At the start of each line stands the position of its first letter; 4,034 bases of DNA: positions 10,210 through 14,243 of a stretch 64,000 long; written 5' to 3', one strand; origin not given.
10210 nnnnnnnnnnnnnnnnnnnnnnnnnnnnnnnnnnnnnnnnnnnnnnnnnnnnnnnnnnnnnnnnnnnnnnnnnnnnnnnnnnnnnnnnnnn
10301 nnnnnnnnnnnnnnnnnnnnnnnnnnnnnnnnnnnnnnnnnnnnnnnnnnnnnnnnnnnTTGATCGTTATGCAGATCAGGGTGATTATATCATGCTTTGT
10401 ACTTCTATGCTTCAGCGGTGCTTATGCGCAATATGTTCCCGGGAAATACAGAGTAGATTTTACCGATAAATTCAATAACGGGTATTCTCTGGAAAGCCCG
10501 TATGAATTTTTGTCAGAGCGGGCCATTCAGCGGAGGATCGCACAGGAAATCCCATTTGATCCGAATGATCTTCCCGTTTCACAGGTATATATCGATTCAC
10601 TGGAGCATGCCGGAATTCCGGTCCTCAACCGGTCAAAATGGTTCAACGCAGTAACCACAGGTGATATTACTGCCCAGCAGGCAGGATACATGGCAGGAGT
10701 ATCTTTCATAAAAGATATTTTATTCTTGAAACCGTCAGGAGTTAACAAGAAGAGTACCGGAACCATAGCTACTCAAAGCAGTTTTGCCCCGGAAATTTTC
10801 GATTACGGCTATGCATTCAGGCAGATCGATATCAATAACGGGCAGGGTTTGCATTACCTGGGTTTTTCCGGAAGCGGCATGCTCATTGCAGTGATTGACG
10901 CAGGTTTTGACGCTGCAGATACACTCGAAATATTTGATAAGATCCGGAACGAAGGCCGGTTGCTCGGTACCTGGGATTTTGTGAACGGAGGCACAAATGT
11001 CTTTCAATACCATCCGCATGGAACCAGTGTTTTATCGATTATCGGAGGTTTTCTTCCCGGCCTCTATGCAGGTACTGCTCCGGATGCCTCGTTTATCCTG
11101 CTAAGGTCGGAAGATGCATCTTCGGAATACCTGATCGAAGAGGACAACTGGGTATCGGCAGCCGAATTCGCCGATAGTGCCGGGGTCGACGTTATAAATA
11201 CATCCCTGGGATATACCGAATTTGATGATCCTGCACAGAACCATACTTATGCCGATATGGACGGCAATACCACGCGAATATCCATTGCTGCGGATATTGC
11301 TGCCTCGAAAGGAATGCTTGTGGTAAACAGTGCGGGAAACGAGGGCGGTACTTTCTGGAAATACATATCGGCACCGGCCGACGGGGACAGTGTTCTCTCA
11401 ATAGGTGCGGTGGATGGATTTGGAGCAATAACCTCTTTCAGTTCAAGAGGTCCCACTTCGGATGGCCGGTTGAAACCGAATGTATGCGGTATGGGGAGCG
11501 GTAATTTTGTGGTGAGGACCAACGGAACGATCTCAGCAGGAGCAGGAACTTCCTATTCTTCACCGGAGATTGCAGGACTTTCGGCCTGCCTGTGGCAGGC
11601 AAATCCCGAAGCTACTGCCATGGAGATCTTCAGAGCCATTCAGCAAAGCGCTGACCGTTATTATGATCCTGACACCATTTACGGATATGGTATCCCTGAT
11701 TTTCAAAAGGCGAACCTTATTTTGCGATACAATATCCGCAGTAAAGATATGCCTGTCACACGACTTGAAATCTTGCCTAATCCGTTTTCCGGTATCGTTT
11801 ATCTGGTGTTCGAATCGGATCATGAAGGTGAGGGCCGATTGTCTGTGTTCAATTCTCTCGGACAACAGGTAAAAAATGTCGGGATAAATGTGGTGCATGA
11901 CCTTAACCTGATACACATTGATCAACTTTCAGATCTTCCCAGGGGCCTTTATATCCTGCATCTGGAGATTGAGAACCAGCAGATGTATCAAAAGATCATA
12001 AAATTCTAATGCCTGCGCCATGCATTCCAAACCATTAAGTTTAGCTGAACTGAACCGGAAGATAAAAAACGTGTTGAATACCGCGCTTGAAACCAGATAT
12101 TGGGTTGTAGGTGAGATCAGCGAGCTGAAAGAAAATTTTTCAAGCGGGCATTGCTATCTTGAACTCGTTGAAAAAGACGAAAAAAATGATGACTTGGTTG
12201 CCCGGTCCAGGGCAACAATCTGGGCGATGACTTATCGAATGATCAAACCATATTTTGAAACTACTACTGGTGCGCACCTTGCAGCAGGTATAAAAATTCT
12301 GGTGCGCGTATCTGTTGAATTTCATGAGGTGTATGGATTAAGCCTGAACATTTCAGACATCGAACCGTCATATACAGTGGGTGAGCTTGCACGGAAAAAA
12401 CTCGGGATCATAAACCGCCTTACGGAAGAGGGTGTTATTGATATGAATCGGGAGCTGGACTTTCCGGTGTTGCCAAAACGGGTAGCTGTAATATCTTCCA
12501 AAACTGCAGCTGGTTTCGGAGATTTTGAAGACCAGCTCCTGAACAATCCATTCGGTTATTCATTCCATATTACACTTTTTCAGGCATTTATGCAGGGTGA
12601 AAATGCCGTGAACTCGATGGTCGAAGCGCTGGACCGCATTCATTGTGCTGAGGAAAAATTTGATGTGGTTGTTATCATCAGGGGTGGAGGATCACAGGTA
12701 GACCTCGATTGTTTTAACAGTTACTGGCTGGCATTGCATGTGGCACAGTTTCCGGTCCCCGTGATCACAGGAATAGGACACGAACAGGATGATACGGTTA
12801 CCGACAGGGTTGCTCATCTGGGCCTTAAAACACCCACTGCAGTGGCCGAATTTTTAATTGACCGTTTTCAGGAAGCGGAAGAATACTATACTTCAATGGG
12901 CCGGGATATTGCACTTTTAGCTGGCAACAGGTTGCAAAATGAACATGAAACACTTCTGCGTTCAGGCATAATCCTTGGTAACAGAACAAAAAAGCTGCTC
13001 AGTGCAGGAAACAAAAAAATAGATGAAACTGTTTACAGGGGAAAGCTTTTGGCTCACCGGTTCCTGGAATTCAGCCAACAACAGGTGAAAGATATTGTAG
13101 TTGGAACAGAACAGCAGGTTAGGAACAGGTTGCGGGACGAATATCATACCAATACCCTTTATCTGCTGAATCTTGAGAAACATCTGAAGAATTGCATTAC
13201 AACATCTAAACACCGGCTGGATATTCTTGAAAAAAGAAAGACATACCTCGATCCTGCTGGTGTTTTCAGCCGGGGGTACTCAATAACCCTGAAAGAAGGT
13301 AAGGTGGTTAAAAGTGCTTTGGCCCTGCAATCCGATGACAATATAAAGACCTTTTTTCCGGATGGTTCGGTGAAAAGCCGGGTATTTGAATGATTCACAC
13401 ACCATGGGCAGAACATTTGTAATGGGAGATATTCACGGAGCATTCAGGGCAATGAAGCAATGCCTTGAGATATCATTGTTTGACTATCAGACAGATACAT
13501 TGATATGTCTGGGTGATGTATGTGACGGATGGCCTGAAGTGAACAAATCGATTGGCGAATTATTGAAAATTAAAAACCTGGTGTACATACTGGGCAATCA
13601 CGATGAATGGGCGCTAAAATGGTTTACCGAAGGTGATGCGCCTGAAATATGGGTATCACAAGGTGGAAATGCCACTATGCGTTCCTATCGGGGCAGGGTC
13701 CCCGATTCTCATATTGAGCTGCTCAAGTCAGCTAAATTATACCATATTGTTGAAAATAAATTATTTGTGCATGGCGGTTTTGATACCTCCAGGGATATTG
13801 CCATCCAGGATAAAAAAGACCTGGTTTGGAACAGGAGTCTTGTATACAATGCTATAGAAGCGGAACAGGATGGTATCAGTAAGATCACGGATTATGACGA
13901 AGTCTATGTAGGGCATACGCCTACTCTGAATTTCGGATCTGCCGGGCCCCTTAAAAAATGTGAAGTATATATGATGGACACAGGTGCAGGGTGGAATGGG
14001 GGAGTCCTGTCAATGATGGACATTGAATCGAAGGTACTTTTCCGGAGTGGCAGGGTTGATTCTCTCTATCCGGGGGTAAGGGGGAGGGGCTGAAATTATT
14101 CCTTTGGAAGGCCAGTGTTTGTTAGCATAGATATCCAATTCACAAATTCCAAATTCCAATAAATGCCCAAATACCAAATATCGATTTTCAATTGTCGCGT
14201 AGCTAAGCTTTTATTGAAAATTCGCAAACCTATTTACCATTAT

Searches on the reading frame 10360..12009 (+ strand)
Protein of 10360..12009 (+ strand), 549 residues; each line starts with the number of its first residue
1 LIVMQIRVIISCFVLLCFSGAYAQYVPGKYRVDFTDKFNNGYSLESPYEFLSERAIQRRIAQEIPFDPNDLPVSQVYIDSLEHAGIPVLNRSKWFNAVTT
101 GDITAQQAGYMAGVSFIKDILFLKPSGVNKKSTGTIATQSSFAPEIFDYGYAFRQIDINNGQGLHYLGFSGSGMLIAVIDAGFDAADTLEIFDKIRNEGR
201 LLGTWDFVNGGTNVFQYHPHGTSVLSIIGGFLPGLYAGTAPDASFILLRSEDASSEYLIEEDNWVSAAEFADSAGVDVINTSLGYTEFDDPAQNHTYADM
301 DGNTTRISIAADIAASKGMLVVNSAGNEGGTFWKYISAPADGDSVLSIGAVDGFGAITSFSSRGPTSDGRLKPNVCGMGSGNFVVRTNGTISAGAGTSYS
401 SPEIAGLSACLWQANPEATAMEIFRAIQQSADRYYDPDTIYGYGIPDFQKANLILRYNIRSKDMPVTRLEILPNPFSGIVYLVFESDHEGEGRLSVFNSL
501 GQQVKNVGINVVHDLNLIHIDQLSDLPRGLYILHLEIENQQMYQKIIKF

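Call 56: search_protein_families(library=pfam, proteins=[window:10360-12009:+], max_evalue=0.00001)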
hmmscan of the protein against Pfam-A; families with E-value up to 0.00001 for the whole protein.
window:10360-12009:+ (549 aa): 2 families
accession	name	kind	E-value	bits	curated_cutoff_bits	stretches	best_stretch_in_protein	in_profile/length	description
PF00082.27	Peptidase_S8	-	5.1e-33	115.1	21.8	1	171-444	1-288/288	Subtilase family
PF18962.6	Por_Secre_tail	-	2.6e-08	34.5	27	1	472-547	2-74/75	Secretion system C-terminal sorting domain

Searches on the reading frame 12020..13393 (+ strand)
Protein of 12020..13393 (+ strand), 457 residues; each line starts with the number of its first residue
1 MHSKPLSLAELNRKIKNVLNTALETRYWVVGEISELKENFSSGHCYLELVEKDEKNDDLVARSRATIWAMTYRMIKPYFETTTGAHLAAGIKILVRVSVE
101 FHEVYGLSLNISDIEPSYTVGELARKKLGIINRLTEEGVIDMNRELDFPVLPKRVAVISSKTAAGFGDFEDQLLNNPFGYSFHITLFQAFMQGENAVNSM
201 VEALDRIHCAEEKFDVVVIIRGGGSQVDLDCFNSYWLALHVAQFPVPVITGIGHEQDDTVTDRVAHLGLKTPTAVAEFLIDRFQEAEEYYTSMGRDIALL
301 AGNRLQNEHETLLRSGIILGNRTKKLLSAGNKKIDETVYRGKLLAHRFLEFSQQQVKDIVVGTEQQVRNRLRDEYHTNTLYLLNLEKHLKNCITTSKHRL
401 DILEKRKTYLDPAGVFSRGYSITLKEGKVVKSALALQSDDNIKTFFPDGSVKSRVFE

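Call 56: search_protein_families(library=pfam, proteins=[window:12020-13393:+], max_evalue=0.00001)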
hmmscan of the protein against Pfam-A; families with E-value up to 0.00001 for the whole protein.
window:12020-13393:+ (457 aa): 2 families
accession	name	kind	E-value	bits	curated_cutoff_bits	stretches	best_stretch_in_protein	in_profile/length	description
PF02601.20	Exonuc_VII_L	-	1.1e-68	232.5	35.9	1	140-453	2-314/315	Exonuclease VII, large subunit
PF13742.12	tRNA_anti_2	-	1.9e-20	73.4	27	1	6-115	1-95/95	OB-fold nucleic acid binding domain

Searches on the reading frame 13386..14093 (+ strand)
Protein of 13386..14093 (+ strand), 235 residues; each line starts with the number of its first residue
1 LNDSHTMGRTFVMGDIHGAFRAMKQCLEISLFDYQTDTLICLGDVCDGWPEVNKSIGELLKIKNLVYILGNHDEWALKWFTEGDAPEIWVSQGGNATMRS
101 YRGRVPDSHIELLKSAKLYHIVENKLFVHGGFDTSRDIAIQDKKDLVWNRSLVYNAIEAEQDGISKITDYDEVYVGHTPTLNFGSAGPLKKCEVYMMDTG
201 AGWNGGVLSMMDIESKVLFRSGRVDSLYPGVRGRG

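Call 55: search_protein_families(library=pfam, proteins=[window:13386-14093:+], max_evalue=0.00001)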
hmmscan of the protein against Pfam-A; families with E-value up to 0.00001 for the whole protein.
window:13386-14093:+ (235 aa): 1 family
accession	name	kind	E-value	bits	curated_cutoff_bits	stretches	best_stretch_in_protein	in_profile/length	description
PF00149.33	Metallophos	-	1e-13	52.6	21.5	1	9-158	2-143/191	Calcineurin-like phosphoesterase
